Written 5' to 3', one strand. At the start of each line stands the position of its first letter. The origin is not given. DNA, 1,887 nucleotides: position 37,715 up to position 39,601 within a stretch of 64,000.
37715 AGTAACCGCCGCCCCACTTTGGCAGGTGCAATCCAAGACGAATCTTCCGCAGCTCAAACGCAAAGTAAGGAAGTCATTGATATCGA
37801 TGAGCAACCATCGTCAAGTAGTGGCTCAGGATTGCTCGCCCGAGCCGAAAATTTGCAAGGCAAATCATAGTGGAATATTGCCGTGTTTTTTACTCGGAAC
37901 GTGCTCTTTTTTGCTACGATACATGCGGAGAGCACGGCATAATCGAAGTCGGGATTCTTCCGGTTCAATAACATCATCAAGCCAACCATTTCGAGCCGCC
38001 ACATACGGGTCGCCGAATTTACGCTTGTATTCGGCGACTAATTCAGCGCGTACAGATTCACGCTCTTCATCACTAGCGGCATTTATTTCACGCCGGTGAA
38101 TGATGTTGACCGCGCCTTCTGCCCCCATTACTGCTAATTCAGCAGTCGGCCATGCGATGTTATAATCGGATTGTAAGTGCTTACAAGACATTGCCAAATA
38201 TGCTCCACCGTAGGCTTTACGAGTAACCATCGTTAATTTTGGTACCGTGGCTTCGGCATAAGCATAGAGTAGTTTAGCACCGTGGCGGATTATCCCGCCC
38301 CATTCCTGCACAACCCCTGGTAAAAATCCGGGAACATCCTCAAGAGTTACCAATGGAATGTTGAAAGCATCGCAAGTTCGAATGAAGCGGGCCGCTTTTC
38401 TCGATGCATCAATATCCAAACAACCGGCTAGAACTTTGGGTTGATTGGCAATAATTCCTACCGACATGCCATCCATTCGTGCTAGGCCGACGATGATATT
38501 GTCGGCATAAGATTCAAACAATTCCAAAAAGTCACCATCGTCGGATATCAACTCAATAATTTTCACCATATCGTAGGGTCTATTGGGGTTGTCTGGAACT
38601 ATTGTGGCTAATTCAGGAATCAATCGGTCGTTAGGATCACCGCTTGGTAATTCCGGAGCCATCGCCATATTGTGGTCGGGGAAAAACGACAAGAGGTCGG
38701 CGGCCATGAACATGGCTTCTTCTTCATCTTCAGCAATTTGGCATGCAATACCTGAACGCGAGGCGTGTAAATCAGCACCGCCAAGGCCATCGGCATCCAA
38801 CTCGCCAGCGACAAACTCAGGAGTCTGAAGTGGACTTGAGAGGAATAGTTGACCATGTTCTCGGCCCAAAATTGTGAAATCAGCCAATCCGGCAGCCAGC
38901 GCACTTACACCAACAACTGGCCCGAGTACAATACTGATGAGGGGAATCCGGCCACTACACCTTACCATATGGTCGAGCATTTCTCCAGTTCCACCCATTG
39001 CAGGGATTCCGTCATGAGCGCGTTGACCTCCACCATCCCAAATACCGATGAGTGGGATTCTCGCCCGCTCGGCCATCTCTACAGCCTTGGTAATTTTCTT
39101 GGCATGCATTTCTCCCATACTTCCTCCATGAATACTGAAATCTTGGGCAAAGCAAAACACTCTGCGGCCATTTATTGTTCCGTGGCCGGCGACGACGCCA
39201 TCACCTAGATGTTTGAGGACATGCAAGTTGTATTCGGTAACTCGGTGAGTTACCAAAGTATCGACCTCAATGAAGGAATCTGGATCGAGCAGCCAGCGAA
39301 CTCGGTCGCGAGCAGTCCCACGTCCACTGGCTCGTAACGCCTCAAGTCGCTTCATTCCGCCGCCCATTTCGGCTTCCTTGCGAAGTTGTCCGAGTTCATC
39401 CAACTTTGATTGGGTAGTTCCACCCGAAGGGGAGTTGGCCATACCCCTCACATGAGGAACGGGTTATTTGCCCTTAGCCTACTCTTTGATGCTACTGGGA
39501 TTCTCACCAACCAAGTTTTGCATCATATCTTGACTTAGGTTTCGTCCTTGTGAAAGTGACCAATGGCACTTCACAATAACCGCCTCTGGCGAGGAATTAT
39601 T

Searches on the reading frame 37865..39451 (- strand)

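Call 58: search_protein_families(library=pfam, proteins=[window:37865-39451:-], max_evalue=0.00001)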
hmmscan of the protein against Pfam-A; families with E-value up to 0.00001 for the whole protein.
window:37865-39451:- (528 aa): 2 families
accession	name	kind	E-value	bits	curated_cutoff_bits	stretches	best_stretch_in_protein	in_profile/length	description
PF01039.27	Carboxyl_trans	-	7.9e-159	529.8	22.3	1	40-526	3-493/493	Carboxyl transferase domain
PF03255.19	ACCA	-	5.3e-11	42.7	23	1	288-458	62-237/310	Acetyl co-enzyme A carboxylase carboxyltransferase-like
